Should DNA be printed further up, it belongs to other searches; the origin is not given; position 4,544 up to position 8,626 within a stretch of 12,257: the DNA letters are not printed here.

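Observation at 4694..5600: GlnE carries an N-terminal extension of about 300-400 aa with two GlnD-like ACT domains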

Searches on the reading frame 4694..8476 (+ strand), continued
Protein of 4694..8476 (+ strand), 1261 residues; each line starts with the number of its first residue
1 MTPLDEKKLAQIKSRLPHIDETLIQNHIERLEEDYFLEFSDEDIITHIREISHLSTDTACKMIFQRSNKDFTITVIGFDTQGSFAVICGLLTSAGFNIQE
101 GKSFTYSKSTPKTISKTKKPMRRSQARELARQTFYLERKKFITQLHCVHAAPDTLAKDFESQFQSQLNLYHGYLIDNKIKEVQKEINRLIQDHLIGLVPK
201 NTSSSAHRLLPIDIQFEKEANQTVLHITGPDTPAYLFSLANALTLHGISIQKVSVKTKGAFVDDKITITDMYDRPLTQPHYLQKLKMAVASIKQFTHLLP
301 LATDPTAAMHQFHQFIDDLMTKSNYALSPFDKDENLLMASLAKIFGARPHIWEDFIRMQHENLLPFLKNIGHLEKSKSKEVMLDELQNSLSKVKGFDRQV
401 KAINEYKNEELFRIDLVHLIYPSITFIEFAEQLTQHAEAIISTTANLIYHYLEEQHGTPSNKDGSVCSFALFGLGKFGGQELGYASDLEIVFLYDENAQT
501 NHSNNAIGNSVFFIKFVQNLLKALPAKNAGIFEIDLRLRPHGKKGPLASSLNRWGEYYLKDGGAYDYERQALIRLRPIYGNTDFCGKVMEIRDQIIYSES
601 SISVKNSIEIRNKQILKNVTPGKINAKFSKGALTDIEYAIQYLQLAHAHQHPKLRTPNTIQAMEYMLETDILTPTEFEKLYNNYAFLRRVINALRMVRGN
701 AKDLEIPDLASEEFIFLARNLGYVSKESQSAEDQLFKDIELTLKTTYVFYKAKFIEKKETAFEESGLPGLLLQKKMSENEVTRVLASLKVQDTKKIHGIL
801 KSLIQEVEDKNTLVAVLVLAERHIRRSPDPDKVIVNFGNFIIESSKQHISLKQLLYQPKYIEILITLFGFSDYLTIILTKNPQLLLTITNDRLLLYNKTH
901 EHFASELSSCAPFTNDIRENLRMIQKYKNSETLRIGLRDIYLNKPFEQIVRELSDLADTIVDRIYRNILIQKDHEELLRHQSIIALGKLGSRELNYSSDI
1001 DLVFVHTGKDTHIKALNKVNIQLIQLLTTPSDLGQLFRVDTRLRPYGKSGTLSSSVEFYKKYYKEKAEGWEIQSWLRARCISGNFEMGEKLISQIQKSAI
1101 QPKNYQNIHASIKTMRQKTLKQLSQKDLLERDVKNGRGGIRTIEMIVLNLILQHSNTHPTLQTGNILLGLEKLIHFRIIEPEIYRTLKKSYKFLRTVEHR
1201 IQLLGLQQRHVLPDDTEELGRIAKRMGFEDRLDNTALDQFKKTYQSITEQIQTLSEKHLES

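Call 13: search_protein_families(library=pfam, proteins=[P0002, P0006, P0016, P0023, P0033, P0077, P0098], max_evalue=0.01)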
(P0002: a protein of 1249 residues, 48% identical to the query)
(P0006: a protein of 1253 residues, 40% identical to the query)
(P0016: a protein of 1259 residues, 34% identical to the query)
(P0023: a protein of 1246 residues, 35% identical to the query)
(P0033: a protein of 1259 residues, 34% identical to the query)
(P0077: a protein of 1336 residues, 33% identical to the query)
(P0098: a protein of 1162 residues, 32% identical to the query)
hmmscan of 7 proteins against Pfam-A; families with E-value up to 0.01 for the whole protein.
P0002 (1249 aa): 3 families
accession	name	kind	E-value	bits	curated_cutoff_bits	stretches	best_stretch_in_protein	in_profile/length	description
PF03710.21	GlnE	-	5.2e-91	304.9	24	2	849-1077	4-247/252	Glutamate-ammonia ligase adenylyltransferase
PF08335.16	GlnD_UR_UTase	-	5.2e-41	140.4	21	2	1113-1243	20-137/141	GlnD PII-uridylyltransferase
PF13291.12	ACT_4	-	0.0015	19.6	27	0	211-251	9-50/80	ACT domain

P0006 (1253 aa): 4 families
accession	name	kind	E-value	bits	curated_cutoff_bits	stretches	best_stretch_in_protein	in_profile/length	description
PF03710.21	GlnE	-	7.2e-86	288.1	24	2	848-1080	3-248/252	Glutamate-ammonia ligase adenylyltransferase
PF08335.16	GlnD_UR_UTase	-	6.8e-41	140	21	2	1106-1245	12-141/141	GlnD PII-uridylyltransferase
PF03445.19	DUF294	-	4.3e-05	23.9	21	0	935-1018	18-99/138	Putative nucleotidyltransferase DUF294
PF10335.14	DUF294_C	-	0.00025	21.3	22.5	0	1153-1210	62-124/145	Putative nucleotidyltransferase substrate binding domain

P0016 (1259 aa): 2 families
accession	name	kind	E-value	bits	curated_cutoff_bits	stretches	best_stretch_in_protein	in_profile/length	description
PF03710.21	GlnE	-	2.4e-95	319.1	24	2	859-1087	4-244/252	Glutamate-ammonia ligase adenylyltransferase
PF08335.16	GlnD_UR_UTase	-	8e-39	133.3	21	2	1122-1254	16-139/141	GlnD PII-uridylyltransferase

P0023 (1246 aa): 3 families
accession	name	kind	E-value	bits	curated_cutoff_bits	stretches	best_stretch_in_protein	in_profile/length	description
PF03710.21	GlnE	-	7.7e-99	330.6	24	2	105-330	3-251/252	Glutamate-ammonia ligase adenylyltransferase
PF08335.16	GlnD_UR_UTase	-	5.6e-44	150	21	2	352-487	4-139/141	GlnD PII-uridylyltransferase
PF01842.31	ACT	-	3e-07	30.5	27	1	710-762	1-55/66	ACT domain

P0033 (1259 aa): 6 families
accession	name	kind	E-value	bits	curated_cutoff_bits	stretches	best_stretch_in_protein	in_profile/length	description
PF03710.21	GlnE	-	4.3e-105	351.1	24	2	95-333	2-251/252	Glutamate-ammonia ligase adenylyltransferase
PF08335.16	GlnD_UR_UTase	-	5e-38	130.7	21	2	370-490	26-136/141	GlnD PII-uridylyltransferase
PF03445.19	DUF294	-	1.6e-07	31.7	21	1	185-270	17-101/138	Putative nucleotidyltransferase DUF294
PF10335.14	DUF294_C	-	8.3e-07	29.3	22.5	0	1155-1199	51-95/145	Putative nucleotidyltransferase substrate binding domain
PF24931.1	ACT_ACR9_3rd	-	1e-06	29.2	27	1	722-796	2-77/98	ACR9-like, ACT-like domain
PF01842.31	ACT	-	1.4e-06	28.4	27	1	733-781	1-51/66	ACT domain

P0077 (1336 aa): 6 families
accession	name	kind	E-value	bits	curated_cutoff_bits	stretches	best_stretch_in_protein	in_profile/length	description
PF03710.21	GlnE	-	1.1e-92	310.4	24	2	102-344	3-251/252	Glutamate-ammonia ligase adenylyltransferase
PF08335.16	GlnD_UR_UTase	-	6.4e-43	146.6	21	2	363-501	1-139/141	GlnD PII-uridylyltransferase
PF01842.31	ACT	-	2.8e-06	27.4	27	1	775-826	1-54/66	ACT domain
PF24931.1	ACT_ACR9_3rd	-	1.7e-05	25.2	27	1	764-839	2-78/98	ACR9-like, ACT-like domain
PF03445.19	DUF294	-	0.0013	19.1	21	0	208-280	23-100/138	Putative nucleotidyltransferase DUF294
PF10335.14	DUF294_C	-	0.0017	18.6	22.5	0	411-459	59-107/145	Putative nucleotidyltransferase substrate binding domain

P0098 (1162 aa): 5 families
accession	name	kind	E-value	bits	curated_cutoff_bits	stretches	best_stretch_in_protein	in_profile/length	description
PF03710.21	GlnE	-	4.1e-88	295.5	24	2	245-494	2-250/252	Glutamate-ammonia ligase adenylyltransferase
PF08335.16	GlnD_UR_UTase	-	5.9e-40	137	21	2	1014-1160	8-141/141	GlnD PII-uridylyltransferase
PF01842.31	ACT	-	3.6e-09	36.7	27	2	16-49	2-35/66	ACT domain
PF13291.12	ACT_4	-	6.6e-05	24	27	0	128-168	6-47/80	ACT domain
PF24931.1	ACT_ACR9_3rd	-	0.0029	18.1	27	1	118-192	2-77/98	ACR9-like, ACT-like domain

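Call 14: search_solved_structures(query=window:4694-8476:+, max_evalue=0.01, show_alignments=0)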
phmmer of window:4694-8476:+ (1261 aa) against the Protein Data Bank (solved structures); distinct sequences matched with E-value up to 0.01: 2.
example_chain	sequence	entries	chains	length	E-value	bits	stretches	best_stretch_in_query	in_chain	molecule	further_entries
1v4a_A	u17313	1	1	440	4.9e-43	150.5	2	423-582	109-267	Glutamate-ammonia-ligase adenylyltransferase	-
3k7d_A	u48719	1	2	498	1.1e-36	129.5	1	347-695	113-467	Glutamate-ammonia-ligase adenylyltransferase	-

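Call 34: find_encoding_contigs(protein=P0016, flank=10000, max_places=2)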
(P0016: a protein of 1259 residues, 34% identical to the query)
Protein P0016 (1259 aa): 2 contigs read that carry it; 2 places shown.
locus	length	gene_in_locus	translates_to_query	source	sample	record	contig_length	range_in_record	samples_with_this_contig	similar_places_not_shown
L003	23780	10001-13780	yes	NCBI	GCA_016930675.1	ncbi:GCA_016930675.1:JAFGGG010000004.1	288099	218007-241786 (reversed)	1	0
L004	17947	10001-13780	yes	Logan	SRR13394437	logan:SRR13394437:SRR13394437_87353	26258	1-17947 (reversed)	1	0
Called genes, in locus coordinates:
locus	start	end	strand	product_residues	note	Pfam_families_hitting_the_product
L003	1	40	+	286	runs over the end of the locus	PF08668:HDOD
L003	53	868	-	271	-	PF09296:NUDIX-like (weak), PF09297:Zn_ribbon_NUD (weak), PF00293:NUDIX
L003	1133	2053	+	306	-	-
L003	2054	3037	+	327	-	-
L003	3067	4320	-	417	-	-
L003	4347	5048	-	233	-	PF02463:SMC_N (faint), PF00005:ABC_tran, PF13304:AAA_21 (faint)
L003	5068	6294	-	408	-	PF12704:MacB_PCD, PF02687:FtsX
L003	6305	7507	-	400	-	PF12704:MacB_PCD, PF02687:FtsX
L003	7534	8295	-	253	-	PF17131:TP_0789-like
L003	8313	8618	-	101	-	PF13601:HTH_34, PF03551:PadR (faint)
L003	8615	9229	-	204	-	-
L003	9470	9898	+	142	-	-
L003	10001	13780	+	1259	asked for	PF03710:GlnE, PF08335:GlnD_UR_UTase, PF03710:GlnE, PF08335:GlnD_UR_UTase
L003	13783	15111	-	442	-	-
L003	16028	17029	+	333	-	-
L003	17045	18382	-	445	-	PF00871:Acetate_kinase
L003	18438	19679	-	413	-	PF13793:Pribosyltran_N, PF00156:Pribosyltran, PF14572:Pribosyl_synth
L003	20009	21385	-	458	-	PF00206:Lyase_1, PF14698:ASL_C2 (faint)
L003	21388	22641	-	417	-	PF00764:Arginosuc_synth, PF20979:Arginosuc_syn_C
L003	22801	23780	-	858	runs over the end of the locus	PF02861:Clp_N, PF23569:NBD_SMAX1, PF00004:AAA, PF17871:AAA_lid_9, PF00004:AAA, PF07724:AAA_2, PF07728:AAA_5, PF10431:ClpB_D2-small, +7 more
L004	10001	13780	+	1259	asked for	PF03710:GlnE, PF08335:GlnD_UR_UTase, PF03710:GlnE, PF08335:GlnD_UR_UTase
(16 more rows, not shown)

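Call 35: find_encoding_contigs(protein=P0004, flank=10000, max_places=2)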
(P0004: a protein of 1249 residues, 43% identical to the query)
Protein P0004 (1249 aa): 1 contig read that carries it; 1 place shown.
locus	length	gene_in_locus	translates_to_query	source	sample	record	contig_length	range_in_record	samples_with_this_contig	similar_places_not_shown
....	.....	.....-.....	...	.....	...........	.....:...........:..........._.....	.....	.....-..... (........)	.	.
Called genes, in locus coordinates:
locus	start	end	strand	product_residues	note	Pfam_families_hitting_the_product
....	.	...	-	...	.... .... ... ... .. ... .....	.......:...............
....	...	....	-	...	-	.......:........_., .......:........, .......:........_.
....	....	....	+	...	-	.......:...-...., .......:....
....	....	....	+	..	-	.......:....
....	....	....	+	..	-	-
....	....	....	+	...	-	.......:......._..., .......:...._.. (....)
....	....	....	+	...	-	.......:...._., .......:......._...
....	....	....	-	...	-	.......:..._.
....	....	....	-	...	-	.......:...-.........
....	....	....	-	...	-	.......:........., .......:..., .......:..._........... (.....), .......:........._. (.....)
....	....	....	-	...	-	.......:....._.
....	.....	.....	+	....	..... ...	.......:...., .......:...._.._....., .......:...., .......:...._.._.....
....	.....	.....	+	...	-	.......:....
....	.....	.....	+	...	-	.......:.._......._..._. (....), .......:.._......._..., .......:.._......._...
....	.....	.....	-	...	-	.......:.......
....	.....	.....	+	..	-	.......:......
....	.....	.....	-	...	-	-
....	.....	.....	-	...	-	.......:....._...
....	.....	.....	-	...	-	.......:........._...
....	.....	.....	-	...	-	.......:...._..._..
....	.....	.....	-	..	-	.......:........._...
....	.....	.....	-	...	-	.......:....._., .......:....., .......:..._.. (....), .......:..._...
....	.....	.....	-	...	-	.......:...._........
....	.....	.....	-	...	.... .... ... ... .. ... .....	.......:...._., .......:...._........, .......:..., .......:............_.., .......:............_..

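Call 47: list_cluster_members(proteins=[P0007, P0018, P0118, P0021, P0039, P0033, P0053, P0075, P0115, P0044])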
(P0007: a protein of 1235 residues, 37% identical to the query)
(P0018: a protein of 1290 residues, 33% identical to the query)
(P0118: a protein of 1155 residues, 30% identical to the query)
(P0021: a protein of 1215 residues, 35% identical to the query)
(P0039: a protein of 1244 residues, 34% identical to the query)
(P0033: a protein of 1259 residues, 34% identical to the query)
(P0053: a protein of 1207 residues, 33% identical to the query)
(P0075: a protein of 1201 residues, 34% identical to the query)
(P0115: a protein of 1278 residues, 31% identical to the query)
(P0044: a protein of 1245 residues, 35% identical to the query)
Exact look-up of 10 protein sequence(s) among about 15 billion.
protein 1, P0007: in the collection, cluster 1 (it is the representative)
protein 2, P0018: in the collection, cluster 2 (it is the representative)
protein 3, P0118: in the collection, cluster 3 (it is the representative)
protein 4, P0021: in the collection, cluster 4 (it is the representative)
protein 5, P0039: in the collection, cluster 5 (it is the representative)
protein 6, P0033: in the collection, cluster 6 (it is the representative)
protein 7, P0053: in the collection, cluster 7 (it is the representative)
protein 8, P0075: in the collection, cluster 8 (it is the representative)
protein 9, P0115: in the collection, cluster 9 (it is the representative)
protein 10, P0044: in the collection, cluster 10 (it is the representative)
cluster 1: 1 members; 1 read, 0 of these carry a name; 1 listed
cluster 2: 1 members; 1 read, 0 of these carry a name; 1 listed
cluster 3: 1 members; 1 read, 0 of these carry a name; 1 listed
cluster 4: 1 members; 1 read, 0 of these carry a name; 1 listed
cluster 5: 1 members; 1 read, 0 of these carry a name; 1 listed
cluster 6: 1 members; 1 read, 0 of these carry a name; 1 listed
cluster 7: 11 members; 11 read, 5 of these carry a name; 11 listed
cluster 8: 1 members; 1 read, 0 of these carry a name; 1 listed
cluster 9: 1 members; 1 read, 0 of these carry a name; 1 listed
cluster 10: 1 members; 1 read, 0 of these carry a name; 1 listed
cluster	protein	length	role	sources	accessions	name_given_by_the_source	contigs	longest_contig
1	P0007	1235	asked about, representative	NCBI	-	-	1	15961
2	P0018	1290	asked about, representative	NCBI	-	-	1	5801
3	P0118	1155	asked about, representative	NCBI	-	-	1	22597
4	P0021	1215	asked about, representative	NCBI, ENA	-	-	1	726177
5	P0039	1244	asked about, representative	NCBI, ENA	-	-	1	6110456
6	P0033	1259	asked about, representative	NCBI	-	-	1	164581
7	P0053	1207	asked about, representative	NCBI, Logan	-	-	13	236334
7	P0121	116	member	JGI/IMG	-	glutamate-ammonia-ligase adenylyltransferase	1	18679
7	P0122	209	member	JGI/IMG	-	glutamate-ammonia-ligase adenylyltransferase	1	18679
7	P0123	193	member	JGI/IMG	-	glutamate-ammonia-ligase adenylyltransferase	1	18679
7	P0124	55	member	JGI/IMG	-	hypothetical protein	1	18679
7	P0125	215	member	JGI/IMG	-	glutamate-ammonia-ligase adenylyltransferase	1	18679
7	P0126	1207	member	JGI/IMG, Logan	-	-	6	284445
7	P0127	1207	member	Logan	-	-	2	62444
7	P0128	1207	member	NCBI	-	-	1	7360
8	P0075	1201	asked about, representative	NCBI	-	-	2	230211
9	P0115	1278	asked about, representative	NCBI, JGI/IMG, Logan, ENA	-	-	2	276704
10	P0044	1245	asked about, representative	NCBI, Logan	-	-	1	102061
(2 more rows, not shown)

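Call 82: find_encoding_contigs(protein=P0009, flank=3000, max_places=2)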
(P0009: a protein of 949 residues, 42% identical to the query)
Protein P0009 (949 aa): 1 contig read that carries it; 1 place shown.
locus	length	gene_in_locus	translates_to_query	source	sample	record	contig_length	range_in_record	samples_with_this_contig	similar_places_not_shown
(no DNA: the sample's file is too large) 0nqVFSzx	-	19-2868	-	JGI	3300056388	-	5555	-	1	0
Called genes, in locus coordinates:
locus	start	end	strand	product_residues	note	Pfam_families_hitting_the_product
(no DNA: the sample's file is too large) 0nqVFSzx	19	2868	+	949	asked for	PF03710:GlnE, PF08335:GlnD_UR_UTase, PF03710:GlnE, PF08335:GlnD_UR_UTase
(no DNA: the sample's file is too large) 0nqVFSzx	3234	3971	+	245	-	PF02527:GidB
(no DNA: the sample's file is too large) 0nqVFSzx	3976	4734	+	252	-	PF00849:PseudoU_synth_2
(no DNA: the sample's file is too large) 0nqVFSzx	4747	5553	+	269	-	?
